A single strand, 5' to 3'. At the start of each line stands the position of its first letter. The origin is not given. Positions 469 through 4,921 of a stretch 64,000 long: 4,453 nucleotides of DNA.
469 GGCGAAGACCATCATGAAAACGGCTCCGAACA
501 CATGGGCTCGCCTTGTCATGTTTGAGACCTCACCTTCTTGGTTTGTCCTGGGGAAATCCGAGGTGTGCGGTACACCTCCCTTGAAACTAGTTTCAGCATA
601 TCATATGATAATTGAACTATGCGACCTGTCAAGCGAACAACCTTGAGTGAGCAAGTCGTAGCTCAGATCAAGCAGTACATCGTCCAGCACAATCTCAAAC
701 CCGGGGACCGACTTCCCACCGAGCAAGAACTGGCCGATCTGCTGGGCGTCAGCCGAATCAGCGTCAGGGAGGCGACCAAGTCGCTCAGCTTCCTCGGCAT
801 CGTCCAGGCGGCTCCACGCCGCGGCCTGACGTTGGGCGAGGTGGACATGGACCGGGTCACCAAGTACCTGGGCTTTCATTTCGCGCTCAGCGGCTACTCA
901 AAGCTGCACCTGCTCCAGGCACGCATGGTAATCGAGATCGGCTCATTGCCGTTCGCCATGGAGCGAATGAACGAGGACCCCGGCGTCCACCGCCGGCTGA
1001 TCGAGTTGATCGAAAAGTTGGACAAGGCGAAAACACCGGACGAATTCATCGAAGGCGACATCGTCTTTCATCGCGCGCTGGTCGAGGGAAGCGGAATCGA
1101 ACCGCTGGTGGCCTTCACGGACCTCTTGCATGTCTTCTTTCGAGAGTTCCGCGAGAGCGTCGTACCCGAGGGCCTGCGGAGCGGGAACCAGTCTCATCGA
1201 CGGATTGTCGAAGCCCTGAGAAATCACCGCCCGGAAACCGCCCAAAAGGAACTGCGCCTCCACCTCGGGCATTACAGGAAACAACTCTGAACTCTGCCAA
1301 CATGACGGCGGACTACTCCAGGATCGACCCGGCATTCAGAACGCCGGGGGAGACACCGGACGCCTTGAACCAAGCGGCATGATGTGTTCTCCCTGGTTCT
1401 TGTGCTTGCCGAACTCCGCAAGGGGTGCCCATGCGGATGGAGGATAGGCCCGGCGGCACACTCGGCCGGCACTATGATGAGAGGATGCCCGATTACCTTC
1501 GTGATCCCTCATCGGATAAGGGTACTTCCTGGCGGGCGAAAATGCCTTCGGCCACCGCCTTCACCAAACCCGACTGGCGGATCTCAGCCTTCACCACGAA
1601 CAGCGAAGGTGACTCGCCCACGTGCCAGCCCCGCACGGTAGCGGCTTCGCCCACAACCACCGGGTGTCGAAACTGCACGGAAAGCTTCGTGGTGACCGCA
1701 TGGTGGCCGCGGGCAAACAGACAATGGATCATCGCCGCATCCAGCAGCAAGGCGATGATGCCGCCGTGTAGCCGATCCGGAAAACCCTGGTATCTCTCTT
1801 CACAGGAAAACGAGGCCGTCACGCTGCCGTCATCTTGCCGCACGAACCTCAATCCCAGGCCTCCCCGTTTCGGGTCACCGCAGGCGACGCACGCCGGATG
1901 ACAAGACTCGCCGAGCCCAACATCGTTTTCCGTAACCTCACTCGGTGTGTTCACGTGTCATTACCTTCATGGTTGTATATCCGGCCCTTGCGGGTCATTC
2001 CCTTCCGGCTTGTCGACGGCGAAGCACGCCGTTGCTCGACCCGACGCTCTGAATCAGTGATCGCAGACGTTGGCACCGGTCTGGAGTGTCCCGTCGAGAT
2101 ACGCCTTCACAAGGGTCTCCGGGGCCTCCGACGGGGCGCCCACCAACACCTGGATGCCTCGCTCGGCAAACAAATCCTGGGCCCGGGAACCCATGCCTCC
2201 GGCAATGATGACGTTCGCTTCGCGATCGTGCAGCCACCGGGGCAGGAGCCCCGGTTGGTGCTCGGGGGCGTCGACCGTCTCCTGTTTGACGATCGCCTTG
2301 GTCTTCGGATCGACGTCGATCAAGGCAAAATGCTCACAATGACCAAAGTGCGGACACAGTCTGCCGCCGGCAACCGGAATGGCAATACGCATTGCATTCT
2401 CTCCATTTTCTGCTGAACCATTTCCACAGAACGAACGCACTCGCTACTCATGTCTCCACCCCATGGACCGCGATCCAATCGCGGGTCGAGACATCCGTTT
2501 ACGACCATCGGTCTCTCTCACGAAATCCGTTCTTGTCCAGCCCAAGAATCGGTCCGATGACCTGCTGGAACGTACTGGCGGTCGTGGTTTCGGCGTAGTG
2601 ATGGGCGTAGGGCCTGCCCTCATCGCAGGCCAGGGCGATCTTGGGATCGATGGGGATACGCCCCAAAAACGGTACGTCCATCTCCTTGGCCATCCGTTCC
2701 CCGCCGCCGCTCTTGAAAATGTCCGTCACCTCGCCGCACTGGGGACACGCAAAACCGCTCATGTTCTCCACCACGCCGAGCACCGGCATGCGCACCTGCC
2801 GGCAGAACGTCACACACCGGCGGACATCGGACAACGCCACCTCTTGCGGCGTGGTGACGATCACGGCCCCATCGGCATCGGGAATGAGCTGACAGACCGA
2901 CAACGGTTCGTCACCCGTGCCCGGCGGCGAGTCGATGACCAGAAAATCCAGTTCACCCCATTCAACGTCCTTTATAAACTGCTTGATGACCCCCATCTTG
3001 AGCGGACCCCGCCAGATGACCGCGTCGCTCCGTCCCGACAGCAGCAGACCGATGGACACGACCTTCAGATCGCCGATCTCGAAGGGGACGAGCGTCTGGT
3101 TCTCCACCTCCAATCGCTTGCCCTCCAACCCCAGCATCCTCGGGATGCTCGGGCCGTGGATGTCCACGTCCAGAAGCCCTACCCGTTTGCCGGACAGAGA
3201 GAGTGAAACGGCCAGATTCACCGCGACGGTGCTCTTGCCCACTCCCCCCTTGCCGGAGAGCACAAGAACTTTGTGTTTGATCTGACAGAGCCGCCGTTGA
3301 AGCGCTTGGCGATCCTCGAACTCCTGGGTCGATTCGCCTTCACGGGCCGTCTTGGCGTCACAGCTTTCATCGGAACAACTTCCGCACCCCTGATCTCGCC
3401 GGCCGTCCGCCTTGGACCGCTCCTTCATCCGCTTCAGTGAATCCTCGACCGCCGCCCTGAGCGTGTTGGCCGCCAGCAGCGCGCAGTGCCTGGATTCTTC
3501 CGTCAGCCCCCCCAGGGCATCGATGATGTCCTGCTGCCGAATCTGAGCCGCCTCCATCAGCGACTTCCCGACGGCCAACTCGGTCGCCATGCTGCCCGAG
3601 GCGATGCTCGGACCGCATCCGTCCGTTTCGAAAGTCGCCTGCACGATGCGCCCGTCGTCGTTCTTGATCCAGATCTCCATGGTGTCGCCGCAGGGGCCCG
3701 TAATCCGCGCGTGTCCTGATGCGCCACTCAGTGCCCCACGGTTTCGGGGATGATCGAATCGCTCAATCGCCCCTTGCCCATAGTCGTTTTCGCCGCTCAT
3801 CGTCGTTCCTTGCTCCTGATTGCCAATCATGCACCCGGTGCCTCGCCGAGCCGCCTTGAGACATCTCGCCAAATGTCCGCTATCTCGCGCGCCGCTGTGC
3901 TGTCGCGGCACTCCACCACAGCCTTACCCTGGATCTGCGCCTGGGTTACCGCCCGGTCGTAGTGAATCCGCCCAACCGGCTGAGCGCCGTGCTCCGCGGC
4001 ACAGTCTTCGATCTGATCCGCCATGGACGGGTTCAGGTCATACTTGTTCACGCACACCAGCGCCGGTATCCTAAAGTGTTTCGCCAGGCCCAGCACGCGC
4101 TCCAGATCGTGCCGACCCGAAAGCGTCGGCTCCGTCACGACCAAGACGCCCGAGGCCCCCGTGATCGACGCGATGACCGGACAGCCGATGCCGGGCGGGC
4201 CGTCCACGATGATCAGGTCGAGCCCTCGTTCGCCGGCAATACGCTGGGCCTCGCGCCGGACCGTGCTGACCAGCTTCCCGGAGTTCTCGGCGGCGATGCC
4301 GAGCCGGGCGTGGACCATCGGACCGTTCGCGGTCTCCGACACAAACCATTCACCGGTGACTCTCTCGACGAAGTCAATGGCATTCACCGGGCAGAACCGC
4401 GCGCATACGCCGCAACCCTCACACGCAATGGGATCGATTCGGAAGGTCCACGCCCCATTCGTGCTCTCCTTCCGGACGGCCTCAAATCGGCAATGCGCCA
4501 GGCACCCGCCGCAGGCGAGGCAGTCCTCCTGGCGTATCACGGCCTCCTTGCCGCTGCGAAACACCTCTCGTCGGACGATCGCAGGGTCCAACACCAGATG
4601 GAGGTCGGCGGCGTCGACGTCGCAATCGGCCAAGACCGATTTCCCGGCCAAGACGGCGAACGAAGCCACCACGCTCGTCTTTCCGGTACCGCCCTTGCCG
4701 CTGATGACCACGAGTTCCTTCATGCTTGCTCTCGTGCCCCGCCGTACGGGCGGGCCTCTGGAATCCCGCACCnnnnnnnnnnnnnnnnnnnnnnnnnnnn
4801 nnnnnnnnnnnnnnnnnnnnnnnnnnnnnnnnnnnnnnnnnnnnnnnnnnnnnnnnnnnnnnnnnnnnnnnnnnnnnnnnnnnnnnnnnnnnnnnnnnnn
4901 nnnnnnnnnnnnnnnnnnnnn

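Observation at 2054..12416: Sigma-54/PAS-bEBP-associated operon of NifX-like, MinD-ferredoxin, IscU::Mrp and radical-SAM genes with no visible client enzyme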

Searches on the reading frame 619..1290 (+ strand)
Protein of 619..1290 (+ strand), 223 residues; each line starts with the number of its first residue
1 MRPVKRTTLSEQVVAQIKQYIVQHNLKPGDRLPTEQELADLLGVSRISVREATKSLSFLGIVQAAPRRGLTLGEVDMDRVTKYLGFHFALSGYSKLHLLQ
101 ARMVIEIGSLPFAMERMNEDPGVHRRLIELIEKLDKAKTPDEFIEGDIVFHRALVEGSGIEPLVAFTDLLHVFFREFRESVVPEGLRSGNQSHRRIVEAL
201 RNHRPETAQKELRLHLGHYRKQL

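Call 4: search_protein_families(library=pfam, proteins=[window:619-1290:+], max_evalue=0.01)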
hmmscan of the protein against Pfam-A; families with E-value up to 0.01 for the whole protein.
window:619-1290:+ (223 aa): 4 families
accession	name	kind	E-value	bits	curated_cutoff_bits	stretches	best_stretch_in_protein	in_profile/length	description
PF00392.27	GntR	-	1.2e-18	66.9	27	1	9-70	1-62/64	Bacterial regulatory proteins, gntR family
PF07729.17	FCD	-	2.5e-17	63.9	24.3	1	98-217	2-124/125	FCD domain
PF08279.18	HTH_11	-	0.00095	19.4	25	0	36-69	19-53/55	HTH domain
PF13545.12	HTH_Crp_2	-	0.003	17.9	27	1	33-71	23-60/70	Crp-like helix-turn-helix domain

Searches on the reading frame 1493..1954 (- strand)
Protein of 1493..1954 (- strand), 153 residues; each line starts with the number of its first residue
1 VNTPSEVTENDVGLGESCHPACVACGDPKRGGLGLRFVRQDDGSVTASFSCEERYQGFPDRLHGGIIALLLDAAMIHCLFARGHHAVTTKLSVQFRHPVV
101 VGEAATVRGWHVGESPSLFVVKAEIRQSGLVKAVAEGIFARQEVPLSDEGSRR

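Call 4: search_protein_families(library=pfam, proteins=[window:1493-1954:-], max_evalue=0.01)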
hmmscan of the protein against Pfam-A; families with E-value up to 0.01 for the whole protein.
window:1493-1954:- (153 aa): 3 families
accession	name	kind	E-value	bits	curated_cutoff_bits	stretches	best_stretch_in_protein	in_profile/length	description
PF03061.28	4HBT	-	5e-09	36.8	20.6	1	62-129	4-74/79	Thioesterase superfamily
PF13622.12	4HBT_3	-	5.7e-05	23.7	24.3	1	61-137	10-80/83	Acyl-CoA thioesterase N-terminal domain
PF01575.25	MaoC_dehydratas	-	0.00014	21.9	27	1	55-115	45-105/123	MaoC like domain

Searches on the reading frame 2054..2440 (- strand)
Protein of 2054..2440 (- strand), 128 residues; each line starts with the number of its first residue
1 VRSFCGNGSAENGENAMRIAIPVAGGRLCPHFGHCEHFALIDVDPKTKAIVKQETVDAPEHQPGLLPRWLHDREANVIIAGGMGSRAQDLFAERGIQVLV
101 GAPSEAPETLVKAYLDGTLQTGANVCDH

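Call 3: search_protein_families(library=pfam, proteins=[window:2054-2440:-], max_evalue=0.01)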
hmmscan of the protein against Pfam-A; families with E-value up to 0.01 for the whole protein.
window:2054-2440:- (128 aa): 1 family
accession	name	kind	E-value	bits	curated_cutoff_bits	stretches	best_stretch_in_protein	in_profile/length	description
PF02579.22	Nitro_FeMo-Co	-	1e-20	74.2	26.3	1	25-115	2-93/94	Dinitrogenase iron-molybdenum cofactor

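Call 24: search_solved_structures(query=window:2054-2440:-, max_evalue=0.001)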
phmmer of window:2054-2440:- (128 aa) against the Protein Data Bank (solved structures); distinct sequences matched with E-value up to 0.001: 3.
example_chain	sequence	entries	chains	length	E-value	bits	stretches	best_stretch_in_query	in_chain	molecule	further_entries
2yx6_A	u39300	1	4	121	1.8e-11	47.7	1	17-120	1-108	Hypothetical protein PH0822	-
1o13_A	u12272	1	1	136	1.6e-10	44.7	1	13-121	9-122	probable NifB protein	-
1t3v_A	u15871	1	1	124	4.6e-10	43.1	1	19-122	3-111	conserved hypothetical protein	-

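Call 56: search_protein_families(library=ncbifam, proteins=[window:2054-2392:-], max_evalue=0.00001)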
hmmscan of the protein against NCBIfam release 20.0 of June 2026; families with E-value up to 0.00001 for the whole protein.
window:2054-2392:- (112 aa): 1 family
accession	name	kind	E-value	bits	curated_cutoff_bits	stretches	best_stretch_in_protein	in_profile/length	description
NF041136.1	MrpORP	equivalog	5.6e-40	137.7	450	1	1-103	265-365/365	iron-sulfur cluster carrier protein MrpORP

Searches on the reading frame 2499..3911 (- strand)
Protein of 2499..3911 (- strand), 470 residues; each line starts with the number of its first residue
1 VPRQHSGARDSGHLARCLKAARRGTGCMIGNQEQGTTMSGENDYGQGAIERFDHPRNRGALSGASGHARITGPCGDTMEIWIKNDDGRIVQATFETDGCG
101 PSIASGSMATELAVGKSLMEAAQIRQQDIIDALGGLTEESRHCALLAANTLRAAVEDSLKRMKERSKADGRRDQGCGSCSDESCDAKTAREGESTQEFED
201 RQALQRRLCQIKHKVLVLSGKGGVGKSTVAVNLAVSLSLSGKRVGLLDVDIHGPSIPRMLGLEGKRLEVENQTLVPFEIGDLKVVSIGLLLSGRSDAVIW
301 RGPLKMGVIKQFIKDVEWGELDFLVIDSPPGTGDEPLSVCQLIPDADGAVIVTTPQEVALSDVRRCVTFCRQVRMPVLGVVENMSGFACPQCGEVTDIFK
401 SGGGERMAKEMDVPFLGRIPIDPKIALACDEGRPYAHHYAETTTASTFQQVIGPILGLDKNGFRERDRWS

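Call 3: search_protein_families(library=pfam, proteins=[window:2499-3911:-], max_evalue=0.01)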
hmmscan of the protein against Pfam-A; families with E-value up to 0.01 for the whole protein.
window:2499-3911:- (470 aa): 13 families
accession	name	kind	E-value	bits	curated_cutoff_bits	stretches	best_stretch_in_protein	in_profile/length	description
PF10609.15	ParA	-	8.3e-103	343.5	27.1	1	210-453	1-243/246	NUBPL iron-transfer P-loop NTPase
PF01592.21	NifU_N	-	4.8e-28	98.3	22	1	44-163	2-125/127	NifU-like N terminal domain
PF01656.29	CbiA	-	3.7e-13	50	25.4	1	216-385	2-83/125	CobQ/CobB/MinD/ParA nucleotide binding domain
PF13614.12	AAA_31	-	1.5e-10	41.7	27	1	216-374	5-168/177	AAA domain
PF09140.17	MipZ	-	4.2e-09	36.5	20.7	1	214-332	2-110/262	ATPase MipZ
PF02374.21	ArsA_ATPase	-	2.3e-06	27.5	24.3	1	213-250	1-38/305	Anion-transporting ATPase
PF13481.12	AAA_25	-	7.7e-05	22.8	27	1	194-244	15-63/195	AAA domain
PF00142.24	Fer4_NifH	-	0.00051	20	25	1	217-250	4-37/271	4Fe-4S iron sulfur cluster binding proteins, NifH/frxC family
PF03308.22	MeaB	-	0.00068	19.2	23.1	1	212-251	32-71/273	Methylmalonyl Co-A mutase-associated GTPase MeaB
PF20720.3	nSTAND3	-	0.001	19.2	27.2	1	212-242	16-46/155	Novel STAND NTPase 3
PF03193.22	RsgA_GTPase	-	0.0064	16.8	30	0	202-239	95-132/174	RsgA GTPase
PF25199.1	nSTAND_NTPase5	-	0.0079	16.5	34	0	210-250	38-79/145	Novel STAND NTPase 5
PF01583.26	APS_kinase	-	0.0096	16.4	21.1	0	214-251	3-40/152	Adenylylsulphate kinase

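Call 38: search_protein_families(library=ncbifam, proteins=[window:2499-3803:-], max_evalue=0.001)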
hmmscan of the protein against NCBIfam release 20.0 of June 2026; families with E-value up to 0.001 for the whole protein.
window:2499-3803:- (434 aa): 30 families (the best 25 are shown)
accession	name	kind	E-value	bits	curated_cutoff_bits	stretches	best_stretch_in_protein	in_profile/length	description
NF041136.1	MrpORP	equivalog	2.1e-121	405.7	450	1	173-424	2-253/365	iron-sulfur cluster carrier protein MrpORP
NF008669.0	PRK11670.1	equivalog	1e-68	231.9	348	1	174-416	105-346/369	iron-sulfur cluster carrier protein ApbC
TIGR03419.1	NifU_clost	equivalog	3e-28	98.7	187.9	1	8-125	1-119/121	Fe-S cluster assembly scaffold protein NifU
TIGR01969.1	minD_arch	subfamily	5.4e-21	74.9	201.75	1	179-423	3-234/251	cell division ATPase MinD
TIGR02000.1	NifU_proper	equivalog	6.6e-21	75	273.3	1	7-121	3-120/290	Fe-S cluster assembly protein NifU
TIGR01999.1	iscU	equivalog_domain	1.7e-19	70.2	192.4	1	9-124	2-121/124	Fe-S cluster assembly scaffold IscU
TIGR01968.1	minD_bact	equivalog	6e-18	65.1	212.9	1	179-424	4-241/261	septum site-determining protein MinD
NF041546.1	ParA_partition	equivalog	3.4e-13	49.6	180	1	180-215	3-38/203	ParA family partition ATPase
TIGR01994.1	SUF_scaf_2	equivalog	1.1e-12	48.1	92.5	1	8-91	5-89/137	Fe-S cluster assembly sulfur transfer protein SufU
NF047398.1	AAA_KGGVGR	domain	4.6e-10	40.1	90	1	180-230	6-56/190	KGGVGR-motif variant AAA ATPase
NF008079.0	PRK10818.1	equivalog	3.7e-08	33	508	1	179-330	5-156/270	septum site-determining protein MinD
TIGR03018.1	pepcterm_TyrKin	hypoth_equivalog_domain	7.5e-08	32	230.65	1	174-250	33-119/207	XrtA-associated tyrosine autokinase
NF053622.1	ATPseBagAMYCTU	equivalog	2e-07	30.8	400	1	176-215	6-45/325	ATPase BagA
TIGR01007.1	eps_fam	subfamily_domain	2.2e-07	30.6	108.05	1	178-347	19-188/204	polysaccharide biosynthesis tyrosine autokinase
TIGR04291.1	arsen_driv_ArsA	equivalog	3.5e-07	29.3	650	1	157-212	300-355/565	arsenical pump-driving ATPase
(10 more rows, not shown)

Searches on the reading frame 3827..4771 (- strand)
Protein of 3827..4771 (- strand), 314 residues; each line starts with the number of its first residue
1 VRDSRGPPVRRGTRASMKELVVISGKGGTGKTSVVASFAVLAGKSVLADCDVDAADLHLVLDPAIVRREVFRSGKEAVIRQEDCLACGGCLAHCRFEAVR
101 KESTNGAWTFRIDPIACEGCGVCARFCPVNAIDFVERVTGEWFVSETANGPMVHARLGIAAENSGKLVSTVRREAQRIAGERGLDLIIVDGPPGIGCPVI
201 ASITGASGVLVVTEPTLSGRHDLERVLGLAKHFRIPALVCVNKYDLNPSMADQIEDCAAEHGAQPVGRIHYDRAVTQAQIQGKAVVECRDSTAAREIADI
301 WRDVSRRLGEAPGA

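Call 3: search_protein_families(library=pfam, proteins=[window:3827-4771:-], max_evalue=0.01)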
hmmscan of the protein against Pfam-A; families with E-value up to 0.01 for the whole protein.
window:3827-4771:- (314 aa): 16 families
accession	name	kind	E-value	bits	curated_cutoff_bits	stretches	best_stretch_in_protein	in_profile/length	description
PF01656.29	CbiA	-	2.7e-10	40.7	25.4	1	20-283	1-123/125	CobQ/CobB/MinD/ParA nucleotide binding domain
PF10609.15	ParA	-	1.1e-09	38.6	27.1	1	183-304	111-245/246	NUBPL iron-transfer P-loop NTPase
PF12838.12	Fer4_7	-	2.3e-09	38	27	1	117-137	2-22/52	4Fe-4S dicluster domain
PF14697.11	Fer4_21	-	2.9e-09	37.4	35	1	77-133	1-58/59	4Fe-4S dicluster domain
PF00037.32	Fer4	-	7.2e-09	35.5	21.1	1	111-133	2-24/24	4Fe-4S binding domain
PF13237.11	Fer4_10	-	8.9e-09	35.6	25.5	1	111-137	3-22/53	4Fe-4S dicluster domain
PF13187.11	Fer4_9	-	2.6e-06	27.8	27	1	84-132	2-52/52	4Fe-4S dicluster domain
PF25160.1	LdpA_Fe-S-bd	-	5.8e-06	26.4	27.6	0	116-135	27-46/49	LdpA Fe-S cluster-binding domain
PF12837.12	Fer4_6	-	3.4e-05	24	25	1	110-132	2-24/24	4Fe-4S binding domain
PF13191.12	AAA_16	-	0.00018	22.5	32.6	1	13-53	19-63/167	AAA ATPase domain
PF13484.11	Fer4_16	-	0.00026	22.2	30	0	117-135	2-20/66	4Fe-4S double cluster binding domain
PF03193.22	RsgA_GTPase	-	0.00029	21.1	30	0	199-259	19-80/174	RsgA GTPase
PF13614.12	AAA_31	-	0.00056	20.3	27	0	184-226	118-160/177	AAA domain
PF12797.12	Fer4_2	-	0.00065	20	24.5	0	110-129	3-22/22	4Fe-4S binding domain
PF02374.21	ArsA_ATPase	-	0.0025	17.5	24.3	1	19-41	2-24/305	Anion-transporting ATPase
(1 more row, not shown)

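Call 38: search_protein_families(library=ncbifam, proteins=[window:3827-4723:-], max_evalue=0.001)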
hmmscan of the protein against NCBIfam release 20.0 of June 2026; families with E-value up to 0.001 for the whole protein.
window:3827-4723:- (298 aa): 53 families (the best 25 are shown)
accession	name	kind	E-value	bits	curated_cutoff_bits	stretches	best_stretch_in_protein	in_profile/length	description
TIGR01969.1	minD_arch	subfamily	1.8e-14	53.5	201.75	2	4-46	3-49/251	cell division ATPase MinD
TIGR01968.1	minD_bact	equivalog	7.9e-14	51.6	212.9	2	168-286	112-234/261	septum site-determining protein MinD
NF041546.1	ParA_partition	equivalog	2.3e-12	46.9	180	1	153-286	64-202/203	ParA family partition ATPase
NF041891.1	hdrA_Methbact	equivalog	1.1e-10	40.5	1300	1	61-123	567-625/762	ferredoxin:CoB-CoM heterodisulfide reductase subunit HdrA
TIGR02179.1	PorD_KorD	subfamily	2e-10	40.6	60.05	1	61-120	20-76/78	2-oxoacid:acceptor oxidoreductase, delta subunit, pyruvate/2-ketoisovalerate family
NF041136.1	MrpORP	equivalog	2e-09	37.2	450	1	167-288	114-248/365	iron-sulfur cluster carrier protein MrpORP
NF040770.1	hetero_SS_HdrA2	exception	3.6e-09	35.3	1100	1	58-119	569-626/777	CoB-CoM heterodisulfide reductase HdrA2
NF040684.1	PorD_Arch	equivalog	5e-09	36.1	120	1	62-119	28-82/85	pyruvate synthase subunit PorD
NF058577.1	FdxA_fam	equivalog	1.6e-08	34.6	65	1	65-115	6-52/52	4Fe-4S ferredoxin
NF041778.1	hetero_SS_HdrA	equivalog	3.1e-08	31.9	1400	1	57-118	578-635/771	ferredoxin:CoB-CoM heterodisulfide reductase subunit HdrA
NF045480.1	FdxA_Actino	equivalog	3.8e-08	33.5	125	1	90-138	29-77/107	ferredoxin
NF008079.0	PRK10818.1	equivalog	5.2e-08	32.5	508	0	166-283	112-241/270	septum site-determining protein MinD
NF045874.1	Vhu_polyferre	exception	9.4e-08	31.2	600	1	20-119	80-177/381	F420-non-reducing hydrogenase associated-polyferredoxin VhuB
TIGR02700.1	flavo_MJ0208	hypoth_equivalog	2.5e-07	30.2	251.35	1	61-117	143-195/234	dihydromethanopterin reductase (acceptor)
NF043069.1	T4HPD_activ_SAM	equivalog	4.1e-07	29.7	425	1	58-121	43-102/299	trans-4-hydroxy-L-proline dehydratase activase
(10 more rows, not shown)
